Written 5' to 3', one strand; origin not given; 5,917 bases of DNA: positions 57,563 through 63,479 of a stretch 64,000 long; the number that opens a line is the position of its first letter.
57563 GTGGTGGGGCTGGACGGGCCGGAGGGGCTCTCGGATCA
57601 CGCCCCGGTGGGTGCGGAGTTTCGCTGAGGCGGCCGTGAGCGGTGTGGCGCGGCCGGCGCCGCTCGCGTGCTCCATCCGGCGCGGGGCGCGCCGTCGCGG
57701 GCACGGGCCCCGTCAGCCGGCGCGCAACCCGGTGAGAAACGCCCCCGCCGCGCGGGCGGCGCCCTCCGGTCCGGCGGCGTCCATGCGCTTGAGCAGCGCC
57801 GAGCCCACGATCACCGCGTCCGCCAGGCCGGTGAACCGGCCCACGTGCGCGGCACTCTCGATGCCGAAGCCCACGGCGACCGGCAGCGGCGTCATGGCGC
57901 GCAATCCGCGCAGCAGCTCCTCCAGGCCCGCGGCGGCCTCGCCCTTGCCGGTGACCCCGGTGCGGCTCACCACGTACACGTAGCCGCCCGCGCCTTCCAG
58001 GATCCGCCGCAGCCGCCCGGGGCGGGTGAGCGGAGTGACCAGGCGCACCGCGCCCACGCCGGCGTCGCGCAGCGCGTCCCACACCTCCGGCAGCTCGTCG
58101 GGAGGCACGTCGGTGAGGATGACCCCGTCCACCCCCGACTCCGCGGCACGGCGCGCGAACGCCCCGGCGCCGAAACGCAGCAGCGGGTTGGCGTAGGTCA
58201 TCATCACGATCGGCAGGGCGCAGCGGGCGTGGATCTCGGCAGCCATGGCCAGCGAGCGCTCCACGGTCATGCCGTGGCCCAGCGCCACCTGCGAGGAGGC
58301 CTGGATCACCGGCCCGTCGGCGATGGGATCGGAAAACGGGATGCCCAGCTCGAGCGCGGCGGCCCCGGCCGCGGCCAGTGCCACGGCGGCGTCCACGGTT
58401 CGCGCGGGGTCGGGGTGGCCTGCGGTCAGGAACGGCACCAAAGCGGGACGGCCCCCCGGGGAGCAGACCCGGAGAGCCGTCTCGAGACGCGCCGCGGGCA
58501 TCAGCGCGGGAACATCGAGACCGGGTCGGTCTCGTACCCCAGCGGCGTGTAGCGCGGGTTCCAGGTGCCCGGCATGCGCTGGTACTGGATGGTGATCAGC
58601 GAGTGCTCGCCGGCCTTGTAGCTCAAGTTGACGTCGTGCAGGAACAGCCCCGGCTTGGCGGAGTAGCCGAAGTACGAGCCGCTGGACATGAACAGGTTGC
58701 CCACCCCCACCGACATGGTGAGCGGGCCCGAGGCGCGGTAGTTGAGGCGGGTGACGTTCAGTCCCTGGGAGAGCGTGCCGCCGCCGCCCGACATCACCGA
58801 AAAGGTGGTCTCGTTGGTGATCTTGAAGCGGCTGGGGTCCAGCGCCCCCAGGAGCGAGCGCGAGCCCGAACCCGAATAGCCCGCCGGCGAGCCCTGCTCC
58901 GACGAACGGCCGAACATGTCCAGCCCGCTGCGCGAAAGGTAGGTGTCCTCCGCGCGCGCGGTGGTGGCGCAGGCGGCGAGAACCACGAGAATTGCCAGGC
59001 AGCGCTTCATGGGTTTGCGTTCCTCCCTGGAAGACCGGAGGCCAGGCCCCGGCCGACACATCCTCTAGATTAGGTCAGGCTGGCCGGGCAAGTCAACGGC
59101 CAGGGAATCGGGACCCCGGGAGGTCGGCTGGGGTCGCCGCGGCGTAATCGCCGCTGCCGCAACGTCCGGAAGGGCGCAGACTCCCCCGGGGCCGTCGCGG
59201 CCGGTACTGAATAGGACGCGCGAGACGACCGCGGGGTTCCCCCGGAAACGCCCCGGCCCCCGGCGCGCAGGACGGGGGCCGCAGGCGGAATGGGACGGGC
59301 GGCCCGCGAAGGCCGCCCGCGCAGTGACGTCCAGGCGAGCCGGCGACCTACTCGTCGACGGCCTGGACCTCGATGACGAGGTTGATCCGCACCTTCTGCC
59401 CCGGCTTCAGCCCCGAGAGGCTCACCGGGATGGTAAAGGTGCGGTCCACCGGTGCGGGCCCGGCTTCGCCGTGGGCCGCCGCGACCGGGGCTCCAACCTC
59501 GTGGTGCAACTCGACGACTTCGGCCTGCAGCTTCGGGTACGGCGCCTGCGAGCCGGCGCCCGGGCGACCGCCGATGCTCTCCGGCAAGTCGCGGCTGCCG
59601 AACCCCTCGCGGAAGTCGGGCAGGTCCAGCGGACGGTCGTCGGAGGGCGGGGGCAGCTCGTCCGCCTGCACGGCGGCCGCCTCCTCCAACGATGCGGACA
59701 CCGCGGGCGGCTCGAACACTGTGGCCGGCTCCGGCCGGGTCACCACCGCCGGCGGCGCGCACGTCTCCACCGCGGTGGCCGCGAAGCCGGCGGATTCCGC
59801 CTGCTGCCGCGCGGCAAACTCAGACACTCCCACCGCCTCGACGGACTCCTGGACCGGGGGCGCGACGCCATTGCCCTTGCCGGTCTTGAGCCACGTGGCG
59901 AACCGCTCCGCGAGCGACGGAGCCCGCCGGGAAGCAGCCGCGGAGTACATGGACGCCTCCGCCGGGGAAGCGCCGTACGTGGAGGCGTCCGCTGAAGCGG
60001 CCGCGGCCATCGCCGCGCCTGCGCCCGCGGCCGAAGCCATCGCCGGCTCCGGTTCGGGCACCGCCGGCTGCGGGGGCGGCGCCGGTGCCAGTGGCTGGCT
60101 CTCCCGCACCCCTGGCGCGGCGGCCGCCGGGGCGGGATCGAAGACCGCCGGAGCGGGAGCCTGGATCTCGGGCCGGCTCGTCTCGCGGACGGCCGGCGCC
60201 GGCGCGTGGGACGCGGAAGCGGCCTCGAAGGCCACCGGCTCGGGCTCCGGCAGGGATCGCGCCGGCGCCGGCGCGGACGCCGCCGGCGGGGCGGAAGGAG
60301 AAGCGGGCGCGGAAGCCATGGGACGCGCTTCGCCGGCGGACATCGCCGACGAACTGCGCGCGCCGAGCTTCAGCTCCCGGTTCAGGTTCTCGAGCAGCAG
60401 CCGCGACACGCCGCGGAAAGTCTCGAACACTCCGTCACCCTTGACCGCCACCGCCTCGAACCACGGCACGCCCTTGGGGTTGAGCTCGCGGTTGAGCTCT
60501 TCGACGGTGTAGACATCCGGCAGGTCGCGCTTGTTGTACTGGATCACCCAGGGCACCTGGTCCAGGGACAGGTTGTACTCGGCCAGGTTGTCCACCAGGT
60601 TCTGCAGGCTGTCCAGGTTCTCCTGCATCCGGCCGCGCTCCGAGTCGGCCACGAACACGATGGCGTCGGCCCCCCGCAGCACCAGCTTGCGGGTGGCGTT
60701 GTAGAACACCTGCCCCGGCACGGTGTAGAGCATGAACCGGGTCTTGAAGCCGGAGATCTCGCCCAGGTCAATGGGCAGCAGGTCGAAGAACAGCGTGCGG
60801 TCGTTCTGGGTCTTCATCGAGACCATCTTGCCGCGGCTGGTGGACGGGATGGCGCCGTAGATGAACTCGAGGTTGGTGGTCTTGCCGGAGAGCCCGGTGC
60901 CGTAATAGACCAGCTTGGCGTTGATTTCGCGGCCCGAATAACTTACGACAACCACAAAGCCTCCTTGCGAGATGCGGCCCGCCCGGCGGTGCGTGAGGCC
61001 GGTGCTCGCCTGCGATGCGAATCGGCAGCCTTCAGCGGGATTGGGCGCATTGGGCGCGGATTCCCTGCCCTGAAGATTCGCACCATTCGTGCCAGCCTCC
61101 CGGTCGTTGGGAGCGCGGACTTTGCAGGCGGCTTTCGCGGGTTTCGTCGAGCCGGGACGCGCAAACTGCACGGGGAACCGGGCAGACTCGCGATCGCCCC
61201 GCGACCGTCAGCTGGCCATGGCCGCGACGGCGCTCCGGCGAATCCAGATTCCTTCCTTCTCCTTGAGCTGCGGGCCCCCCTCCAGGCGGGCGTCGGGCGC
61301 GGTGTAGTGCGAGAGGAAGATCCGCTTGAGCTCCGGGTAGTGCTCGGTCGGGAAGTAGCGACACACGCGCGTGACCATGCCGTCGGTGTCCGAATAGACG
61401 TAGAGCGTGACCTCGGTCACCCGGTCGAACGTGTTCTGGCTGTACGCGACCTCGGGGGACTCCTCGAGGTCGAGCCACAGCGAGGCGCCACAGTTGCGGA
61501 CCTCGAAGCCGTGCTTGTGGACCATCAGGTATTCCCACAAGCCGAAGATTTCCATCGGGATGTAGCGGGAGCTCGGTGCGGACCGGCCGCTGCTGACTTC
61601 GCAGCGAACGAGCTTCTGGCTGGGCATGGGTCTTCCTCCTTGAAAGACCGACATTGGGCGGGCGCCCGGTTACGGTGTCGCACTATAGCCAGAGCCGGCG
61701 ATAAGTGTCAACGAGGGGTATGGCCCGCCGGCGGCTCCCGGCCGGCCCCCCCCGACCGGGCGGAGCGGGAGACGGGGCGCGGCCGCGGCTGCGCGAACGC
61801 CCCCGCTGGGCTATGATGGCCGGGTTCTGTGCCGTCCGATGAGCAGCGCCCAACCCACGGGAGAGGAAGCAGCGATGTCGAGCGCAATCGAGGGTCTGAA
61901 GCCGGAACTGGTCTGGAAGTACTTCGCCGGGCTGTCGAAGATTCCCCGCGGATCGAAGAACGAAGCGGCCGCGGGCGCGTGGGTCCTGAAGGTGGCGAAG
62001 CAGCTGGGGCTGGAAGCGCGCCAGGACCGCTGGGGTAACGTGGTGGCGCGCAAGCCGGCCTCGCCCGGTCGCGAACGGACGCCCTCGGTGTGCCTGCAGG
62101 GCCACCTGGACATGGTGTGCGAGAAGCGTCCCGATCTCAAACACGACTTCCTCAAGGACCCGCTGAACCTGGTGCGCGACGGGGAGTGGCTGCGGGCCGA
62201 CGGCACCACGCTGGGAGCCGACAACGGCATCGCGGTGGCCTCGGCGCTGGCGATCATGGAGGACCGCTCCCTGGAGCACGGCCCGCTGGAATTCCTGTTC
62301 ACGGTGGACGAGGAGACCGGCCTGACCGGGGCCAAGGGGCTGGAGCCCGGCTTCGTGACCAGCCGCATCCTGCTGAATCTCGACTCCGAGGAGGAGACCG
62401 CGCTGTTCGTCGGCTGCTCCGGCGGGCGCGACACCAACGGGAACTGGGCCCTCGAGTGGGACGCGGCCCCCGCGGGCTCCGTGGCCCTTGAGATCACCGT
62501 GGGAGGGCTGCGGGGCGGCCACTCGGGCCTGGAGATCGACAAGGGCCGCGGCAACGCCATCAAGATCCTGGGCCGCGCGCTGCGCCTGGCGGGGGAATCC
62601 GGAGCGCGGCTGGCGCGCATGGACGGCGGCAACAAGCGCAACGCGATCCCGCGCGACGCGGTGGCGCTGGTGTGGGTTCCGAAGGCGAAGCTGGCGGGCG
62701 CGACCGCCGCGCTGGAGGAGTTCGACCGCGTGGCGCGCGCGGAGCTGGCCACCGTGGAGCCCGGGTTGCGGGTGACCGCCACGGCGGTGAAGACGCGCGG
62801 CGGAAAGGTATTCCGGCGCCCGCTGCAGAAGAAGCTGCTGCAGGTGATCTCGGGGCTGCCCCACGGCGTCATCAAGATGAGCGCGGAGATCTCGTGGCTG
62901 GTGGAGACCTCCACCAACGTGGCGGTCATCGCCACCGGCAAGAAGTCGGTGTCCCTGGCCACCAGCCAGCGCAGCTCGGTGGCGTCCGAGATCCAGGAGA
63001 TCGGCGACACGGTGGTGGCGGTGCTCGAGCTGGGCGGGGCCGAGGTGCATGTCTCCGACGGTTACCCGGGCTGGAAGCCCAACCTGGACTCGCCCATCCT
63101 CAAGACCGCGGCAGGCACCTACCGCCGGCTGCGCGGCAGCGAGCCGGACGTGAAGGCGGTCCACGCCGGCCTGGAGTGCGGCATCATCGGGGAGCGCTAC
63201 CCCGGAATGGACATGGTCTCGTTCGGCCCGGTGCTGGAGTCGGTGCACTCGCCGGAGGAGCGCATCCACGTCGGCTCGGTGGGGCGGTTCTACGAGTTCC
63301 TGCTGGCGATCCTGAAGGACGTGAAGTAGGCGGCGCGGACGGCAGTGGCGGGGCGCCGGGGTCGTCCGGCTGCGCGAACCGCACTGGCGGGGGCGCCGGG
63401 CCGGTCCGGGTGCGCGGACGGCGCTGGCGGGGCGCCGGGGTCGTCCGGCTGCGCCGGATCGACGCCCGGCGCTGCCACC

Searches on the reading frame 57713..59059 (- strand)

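Call 52: search_protein_families(library=pfam, proteins=[window:57713-59059:-], max_evalue=0.001)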
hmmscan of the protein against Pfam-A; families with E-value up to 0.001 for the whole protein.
window:57713-59059:- (448 aa): 2 families
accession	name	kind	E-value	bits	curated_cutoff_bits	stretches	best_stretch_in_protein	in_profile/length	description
PF00290.26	Trp_syntA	-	8.9e-76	254.7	27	1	203-429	8-236/259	Tryptophan synthase alpha chain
PF25211.1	DUF7839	-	0.00085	19.9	27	1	288-335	52-97/101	Domain of unknown function (DUF7839)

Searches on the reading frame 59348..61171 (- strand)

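Call 8: search_protein_families(library=pfam, proteins=[window:59348-61171:-], max_evalue=0.01)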
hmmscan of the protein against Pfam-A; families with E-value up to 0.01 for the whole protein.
window:59348-61171:- (607 aa): 3 families
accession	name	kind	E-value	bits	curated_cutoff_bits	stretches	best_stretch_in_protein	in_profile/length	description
PF00025.27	Arf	-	5.3e-06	26.5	22.3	1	144-253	58-168/174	ADP-ribosylation factor family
PF00071.28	Ras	-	0.0035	17.4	21.6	1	139-258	43-159/162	Ras family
PF04670.18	Gtr1_RagA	-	0.007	16.2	22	1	87-200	2-109/232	Gtr1/RagA G protein conserved region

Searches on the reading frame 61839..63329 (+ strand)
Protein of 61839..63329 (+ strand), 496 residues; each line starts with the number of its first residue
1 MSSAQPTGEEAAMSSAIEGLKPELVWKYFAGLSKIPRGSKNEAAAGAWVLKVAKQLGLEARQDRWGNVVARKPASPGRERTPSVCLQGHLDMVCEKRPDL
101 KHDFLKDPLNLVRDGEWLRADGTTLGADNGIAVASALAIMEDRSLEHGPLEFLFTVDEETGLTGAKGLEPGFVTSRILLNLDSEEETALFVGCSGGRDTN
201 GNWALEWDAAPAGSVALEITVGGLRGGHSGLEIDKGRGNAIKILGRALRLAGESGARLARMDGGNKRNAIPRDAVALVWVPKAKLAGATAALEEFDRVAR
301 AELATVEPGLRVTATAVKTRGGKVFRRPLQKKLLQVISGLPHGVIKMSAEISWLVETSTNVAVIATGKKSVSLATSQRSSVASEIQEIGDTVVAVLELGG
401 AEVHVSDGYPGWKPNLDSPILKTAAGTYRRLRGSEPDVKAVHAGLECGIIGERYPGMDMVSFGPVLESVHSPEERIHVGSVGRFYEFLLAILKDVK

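Call 8: search_protein_families(library=pfam, proteins=[window:61839-63329:+], max_evalue=0.01)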
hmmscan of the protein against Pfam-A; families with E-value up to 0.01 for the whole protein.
window:61839-63329:+ (496 aa): 4 families
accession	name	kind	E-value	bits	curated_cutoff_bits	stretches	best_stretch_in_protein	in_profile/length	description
PF01546.33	Peptidase_M20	-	2.4e-15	57.4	24.6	1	85-493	1-205/206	Peptidase family M20/M25/M40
PF07687.19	M20_dimer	-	3.1e-05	24.3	21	1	223-303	5-103/107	Peptidase dimerisation domain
PF04389.22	Peptidase_M28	-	0.0031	17.7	21.3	1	67-182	1-93/193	Peptidase family M28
PF05343.19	Peptidase_M42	-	0.0085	15.6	23.2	0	128-168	134-176/292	M42 glutamyl aminopeptidase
